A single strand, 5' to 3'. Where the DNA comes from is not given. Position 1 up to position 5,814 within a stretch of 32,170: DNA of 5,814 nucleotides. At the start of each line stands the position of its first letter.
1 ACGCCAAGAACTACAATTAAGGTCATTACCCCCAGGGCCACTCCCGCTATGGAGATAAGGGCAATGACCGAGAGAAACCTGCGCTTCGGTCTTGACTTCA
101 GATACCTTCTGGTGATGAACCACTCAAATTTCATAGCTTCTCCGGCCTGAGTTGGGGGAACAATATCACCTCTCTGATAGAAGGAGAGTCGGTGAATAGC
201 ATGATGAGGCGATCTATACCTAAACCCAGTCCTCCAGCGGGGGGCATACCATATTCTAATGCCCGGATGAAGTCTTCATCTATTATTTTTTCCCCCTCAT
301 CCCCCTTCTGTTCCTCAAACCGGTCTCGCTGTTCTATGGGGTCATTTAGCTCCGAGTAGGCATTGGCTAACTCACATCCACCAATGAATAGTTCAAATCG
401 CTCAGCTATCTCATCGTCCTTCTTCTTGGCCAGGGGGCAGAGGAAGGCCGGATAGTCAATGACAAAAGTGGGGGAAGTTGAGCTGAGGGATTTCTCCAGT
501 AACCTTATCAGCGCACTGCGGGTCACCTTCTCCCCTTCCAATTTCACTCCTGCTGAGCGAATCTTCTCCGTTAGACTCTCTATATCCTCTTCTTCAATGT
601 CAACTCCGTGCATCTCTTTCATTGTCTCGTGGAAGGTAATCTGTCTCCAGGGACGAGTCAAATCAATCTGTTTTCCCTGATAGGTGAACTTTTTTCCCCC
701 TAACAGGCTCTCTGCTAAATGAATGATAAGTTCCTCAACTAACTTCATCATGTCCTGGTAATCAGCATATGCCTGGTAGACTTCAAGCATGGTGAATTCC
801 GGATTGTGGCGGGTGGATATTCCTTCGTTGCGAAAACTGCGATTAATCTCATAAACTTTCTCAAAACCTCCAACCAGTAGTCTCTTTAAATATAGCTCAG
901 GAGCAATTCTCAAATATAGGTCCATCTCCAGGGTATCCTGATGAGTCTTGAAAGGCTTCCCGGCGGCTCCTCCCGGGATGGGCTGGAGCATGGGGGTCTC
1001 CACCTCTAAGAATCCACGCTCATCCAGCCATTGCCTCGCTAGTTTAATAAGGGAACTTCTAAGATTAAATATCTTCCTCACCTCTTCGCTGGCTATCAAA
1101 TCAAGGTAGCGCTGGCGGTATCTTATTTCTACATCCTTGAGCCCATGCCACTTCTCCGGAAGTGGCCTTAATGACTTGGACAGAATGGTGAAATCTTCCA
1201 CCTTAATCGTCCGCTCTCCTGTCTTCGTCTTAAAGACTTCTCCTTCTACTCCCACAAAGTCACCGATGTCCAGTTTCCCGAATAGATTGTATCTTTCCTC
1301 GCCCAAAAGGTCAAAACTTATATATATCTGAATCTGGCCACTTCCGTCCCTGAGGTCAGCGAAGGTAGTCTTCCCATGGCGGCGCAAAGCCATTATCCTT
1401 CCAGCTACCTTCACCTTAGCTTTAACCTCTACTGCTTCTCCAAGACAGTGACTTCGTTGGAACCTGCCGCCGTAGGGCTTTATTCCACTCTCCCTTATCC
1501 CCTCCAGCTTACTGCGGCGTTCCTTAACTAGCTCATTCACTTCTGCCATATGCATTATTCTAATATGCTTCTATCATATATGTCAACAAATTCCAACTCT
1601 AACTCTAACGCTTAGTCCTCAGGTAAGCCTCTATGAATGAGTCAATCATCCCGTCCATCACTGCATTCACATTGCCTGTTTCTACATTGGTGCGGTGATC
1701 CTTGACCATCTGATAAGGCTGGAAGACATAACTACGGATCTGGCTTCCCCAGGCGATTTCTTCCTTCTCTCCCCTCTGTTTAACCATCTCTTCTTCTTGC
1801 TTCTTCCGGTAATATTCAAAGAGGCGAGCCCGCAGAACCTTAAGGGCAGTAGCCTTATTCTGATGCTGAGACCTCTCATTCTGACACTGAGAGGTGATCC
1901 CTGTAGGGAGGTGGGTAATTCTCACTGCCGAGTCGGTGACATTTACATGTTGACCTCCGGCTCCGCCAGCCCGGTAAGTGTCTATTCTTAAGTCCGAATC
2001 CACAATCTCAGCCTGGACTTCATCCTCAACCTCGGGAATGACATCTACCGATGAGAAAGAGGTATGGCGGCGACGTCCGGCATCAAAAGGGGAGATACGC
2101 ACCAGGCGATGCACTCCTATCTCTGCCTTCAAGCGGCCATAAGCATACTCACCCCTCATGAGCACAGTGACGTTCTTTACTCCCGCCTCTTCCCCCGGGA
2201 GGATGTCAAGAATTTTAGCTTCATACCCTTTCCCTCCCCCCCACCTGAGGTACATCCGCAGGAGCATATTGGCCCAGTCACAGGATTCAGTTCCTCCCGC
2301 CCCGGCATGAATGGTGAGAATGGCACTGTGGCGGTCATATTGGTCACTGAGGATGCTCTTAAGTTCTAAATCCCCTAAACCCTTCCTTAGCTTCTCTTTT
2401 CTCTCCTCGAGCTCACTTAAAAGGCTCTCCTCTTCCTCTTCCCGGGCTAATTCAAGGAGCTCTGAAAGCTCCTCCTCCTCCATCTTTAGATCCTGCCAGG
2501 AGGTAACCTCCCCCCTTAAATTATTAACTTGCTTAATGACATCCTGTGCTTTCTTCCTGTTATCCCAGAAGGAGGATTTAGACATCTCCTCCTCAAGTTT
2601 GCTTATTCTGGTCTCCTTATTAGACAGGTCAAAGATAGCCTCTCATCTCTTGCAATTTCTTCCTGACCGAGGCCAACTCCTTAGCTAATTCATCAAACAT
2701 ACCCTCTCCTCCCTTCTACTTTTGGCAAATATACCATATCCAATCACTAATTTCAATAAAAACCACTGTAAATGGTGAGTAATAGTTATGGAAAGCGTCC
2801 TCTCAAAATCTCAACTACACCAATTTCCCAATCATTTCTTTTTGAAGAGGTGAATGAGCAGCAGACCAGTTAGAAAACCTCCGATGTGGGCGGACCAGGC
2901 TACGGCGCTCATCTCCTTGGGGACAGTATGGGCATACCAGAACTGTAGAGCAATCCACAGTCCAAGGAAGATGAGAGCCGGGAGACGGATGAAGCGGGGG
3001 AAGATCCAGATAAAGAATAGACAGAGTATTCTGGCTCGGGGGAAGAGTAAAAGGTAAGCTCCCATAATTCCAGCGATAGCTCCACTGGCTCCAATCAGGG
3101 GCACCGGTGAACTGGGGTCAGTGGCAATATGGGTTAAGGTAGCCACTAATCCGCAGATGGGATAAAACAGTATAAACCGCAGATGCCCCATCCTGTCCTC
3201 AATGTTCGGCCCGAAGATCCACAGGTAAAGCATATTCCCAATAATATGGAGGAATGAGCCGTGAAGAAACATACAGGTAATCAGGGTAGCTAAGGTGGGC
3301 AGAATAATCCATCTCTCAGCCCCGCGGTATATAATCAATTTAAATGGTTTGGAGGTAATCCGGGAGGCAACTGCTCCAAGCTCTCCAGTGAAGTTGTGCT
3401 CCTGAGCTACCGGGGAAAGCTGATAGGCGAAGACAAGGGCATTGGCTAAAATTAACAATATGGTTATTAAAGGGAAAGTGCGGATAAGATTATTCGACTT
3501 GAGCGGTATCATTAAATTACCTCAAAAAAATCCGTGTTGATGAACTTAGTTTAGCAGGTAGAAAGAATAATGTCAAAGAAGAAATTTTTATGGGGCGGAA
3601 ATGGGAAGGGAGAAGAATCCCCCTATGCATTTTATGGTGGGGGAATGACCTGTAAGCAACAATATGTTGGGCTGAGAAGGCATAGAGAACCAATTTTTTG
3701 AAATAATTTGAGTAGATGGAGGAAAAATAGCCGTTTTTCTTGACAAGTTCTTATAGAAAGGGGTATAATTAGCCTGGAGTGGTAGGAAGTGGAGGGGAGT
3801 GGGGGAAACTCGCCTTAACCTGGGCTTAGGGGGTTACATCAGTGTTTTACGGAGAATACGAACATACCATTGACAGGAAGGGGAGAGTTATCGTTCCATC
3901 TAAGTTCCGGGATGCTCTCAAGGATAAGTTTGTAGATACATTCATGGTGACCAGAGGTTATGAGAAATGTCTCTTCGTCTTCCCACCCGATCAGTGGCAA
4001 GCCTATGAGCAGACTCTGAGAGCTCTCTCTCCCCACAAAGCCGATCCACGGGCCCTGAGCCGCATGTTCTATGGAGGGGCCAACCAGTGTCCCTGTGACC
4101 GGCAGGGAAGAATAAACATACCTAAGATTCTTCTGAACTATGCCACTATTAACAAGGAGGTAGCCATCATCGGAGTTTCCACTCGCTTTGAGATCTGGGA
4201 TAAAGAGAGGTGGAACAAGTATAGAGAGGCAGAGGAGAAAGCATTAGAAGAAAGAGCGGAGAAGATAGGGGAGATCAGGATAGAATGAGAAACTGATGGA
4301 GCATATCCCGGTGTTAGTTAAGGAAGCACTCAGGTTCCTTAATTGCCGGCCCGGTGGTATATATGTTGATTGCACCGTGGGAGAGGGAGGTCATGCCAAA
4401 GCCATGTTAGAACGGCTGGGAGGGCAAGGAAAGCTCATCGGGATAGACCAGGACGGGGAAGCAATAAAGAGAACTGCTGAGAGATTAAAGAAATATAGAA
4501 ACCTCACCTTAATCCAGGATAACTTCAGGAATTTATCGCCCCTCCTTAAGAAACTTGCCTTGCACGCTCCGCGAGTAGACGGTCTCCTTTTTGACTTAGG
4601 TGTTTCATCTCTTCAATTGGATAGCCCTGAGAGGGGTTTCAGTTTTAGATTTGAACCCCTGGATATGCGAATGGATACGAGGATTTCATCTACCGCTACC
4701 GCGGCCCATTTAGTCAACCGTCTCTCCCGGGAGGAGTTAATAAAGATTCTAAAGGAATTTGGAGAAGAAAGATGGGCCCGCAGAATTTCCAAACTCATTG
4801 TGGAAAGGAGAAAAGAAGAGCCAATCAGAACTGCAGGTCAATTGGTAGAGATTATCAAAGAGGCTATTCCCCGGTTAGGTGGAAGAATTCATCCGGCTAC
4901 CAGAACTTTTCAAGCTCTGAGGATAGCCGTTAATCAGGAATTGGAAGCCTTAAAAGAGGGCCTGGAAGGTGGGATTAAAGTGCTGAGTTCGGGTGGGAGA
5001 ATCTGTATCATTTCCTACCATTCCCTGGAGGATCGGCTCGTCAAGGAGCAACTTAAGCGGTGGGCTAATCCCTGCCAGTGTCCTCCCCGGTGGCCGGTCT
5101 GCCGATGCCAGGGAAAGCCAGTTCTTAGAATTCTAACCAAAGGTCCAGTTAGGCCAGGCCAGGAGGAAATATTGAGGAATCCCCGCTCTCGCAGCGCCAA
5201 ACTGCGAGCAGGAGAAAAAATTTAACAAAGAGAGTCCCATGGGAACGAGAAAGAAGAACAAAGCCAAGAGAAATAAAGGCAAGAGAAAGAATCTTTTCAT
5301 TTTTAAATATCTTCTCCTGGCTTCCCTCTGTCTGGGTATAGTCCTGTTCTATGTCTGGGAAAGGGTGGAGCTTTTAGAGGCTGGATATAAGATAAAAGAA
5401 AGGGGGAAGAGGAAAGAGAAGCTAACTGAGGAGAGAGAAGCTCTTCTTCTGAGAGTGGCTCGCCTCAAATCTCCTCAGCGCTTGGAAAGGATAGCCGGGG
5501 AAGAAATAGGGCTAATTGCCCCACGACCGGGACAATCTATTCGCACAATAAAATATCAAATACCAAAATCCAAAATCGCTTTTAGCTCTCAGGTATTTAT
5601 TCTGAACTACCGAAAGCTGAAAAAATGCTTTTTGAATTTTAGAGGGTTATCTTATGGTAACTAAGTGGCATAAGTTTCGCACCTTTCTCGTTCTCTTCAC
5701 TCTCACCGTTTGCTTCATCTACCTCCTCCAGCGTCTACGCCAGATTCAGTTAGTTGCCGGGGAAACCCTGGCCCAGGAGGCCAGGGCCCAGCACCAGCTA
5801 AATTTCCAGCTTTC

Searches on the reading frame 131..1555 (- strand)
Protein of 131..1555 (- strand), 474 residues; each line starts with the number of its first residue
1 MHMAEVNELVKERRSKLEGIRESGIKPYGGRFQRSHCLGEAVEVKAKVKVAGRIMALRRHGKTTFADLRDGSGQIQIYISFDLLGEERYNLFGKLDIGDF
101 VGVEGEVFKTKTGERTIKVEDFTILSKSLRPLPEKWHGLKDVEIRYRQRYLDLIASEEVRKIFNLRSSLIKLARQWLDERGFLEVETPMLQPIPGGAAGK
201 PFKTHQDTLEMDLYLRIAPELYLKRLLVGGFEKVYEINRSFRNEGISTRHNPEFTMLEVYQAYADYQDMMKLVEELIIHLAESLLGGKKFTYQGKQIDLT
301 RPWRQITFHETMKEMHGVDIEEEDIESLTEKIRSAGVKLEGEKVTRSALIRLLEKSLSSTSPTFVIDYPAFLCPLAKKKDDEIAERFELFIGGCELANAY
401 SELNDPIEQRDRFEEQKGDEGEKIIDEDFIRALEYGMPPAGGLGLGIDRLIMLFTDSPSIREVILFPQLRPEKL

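Call 50: find_encoding_contigs(protein=window:131-1555:-, flank=10000)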
Protein window:131-1555:- (474 aa): 5 contigs read that carry it; 4 places shown.
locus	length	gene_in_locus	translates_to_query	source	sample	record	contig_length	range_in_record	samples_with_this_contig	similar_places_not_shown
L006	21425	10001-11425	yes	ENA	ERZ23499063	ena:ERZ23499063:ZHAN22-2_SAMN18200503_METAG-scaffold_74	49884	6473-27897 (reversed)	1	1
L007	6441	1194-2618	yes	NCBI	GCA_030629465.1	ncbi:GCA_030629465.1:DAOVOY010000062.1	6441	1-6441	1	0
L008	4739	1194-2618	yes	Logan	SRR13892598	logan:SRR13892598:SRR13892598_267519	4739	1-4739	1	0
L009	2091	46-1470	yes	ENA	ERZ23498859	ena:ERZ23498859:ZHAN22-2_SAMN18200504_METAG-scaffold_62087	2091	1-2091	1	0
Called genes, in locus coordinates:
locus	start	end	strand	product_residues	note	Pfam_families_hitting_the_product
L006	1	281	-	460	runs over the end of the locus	PF21799:MurD-like_N, PF08245:Mur_ligase_M, PF02875:Mur_ligase_C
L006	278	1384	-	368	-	PF10555:MraY_sig1 (weak), PF00953:Glycos_transf_4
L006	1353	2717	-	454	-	PF01225:Mur_ligase, PF08245:Mur_ligase_M, PF02875:Mur_ligase_C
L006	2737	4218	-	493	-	PF01225:Mur_ligase, PF08245:Mur_ligase_M, PF02875:Mur_ligase_C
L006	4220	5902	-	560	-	PF03717:PBP_dimer, PF00905:Transpeptidase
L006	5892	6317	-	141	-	-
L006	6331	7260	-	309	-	PF01795:Methyltransf_5, PF13847:Methyltransf_31 (faint)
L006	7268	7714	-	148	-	PF02381:MraZ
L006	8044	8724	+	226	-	PF01694:Rhomboid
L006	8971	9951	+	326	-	PF03462:PCRF, PF00472:RF-1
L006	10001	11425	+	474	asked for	PF01336:tRNA_anti-codon, PF00152:tRNA-synt_2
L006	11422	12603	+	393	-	PF12704:MacB_PCD, PF02687:FtsX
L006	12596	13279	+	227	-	PF02463:SMC_N (faint), PF00005:ABC_tran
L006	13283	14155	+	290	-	PF01063:Aminotran_4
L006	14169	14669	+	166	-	PF02151:UVR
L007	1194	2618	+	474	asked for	PF01336:tRNA_anti-codon, PF00152:tRNA-synt_2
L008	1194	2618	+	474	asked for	PF01336:tRNA_anti-codon, PF00152:tRNA-synt_2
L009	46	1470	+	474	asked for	PF01336:tRNA_anti-codon, PF00152:tRNA-synt_2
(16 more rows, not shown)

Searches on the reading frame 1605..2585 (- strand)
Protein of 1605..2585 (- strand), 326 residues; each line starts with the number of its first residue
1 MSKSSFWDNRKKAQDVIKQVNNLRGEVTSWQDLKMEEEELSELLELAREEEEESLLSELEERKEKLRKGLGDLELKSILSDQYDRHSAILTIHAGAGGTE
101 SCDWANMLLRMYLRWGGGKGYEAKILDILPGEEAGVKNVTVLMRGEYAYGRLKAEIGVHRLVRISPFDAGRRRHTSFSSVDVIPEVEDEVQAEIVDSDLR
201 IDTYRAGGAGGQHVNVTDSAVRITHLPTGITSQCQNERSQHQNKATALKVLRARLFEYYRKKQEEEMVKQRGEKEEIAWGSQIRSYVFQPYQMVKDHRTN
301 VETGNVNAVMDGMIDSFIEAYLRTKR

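Call 51: find_encoding_contigs(protein=window:1605-2585:-, flank=10000)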
Protein window:1605-2585:- (326 aa): 6 contigs read that carry it; 5 places shown.
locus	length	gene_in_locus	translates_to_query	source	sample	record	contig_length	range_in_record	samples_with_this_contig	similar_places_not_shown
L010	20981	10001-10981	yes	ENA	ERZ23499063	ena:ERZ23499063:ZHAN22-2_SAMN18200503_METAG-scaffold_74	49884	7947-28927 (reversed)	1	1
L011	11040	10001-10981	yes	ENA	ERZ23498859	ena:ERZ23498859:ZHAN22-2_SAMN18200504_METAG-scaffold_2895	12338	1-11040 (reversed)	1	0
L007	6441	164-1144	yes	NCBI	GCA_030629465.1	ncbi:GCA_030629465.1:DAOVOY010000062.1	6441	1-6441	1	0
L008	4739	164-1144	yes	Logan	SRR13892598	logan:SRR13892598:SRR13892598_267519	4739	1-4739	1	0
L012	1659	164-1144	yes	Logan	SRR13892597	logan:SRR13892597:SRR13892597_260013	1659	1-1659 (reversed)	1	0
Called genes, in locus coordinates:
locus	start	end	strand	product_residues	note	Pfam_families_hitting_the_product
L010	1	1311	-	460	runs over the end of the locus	PF21799:MurD-like_N, PF08245:Mur_ligase_M, PF02875:Mur_ligase_C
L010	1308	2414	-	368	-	PF10555:MraY_sig1 (weak), PF00953:Glycos_transf_4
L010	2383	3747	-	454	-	PF01225:Mur_ligase, PF08245:Mur_ligase_M, PF02875:Mur_ligase_C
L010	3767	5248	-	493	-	PF01225:Mur_ligase, PF08245:Mur_ligase_M, PF02875:Mur_ligase_C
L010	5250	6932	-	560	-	PF03717:PBP_dimer, PF00905:Transpeptidase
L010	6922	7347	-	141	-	-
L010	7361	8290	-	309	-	PF01795:Methyltransf_5, PF13847:Methyltransf_31 (faint)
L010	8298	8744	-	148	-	PF02381:MraZ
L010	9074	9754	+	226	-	PF01694:Rhomboid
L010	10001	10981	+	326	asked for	PF03462:PCRF, PF00472:RF-1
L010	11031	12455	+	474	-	PF01336:tRNA_anti-codon, PF00152:tRNA-synt_2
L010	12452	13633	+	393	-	PF12704:MacB_PCD, PF02687:FtsX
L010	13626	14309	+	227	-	PF02463:SMC_N (faint), PF00005:ABC_tran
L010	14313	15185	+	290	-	PF01063:Aminotran_4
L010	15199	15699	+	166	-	PF02151:UVR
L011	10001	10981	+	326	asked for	PF03462:PCRF, PF00472:RF-1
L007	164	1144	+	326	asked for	PF03462:PCRF, PF00472:RF-1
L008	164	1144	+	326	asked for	PF03462:PCRF, PF00472:RF-1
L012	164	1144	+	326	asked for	PF03462:PCRF, PF00472:RF-1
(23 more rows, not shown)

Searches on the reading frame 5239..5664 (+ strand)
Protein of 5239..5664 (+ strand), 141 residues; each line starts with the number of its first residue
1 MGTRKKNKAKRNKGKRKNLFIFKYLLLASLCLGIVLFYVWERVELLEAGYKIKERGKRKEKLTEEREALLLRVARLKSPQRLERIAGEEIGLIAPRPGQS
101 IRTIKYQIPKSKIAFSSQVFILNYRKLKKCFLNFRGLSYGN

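Call 99: search_protein_families(library=pfam, proteins=[window:5239-5664:+], max_evalue=1)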
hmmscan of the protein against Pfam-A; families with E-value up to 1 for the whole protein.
window:5239-5664:+ (141 aa): 2 families
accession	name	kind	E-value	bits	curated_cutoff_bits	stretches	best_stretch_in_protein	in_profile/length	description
PF04977.20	DivIC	-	0.00074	19.7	28.9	1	34-95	8-70/80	Septum formation initiator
PF04999.18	FtsL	-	0.16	12.5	22.9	1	29-99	25-91/97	Cell division protein FtsL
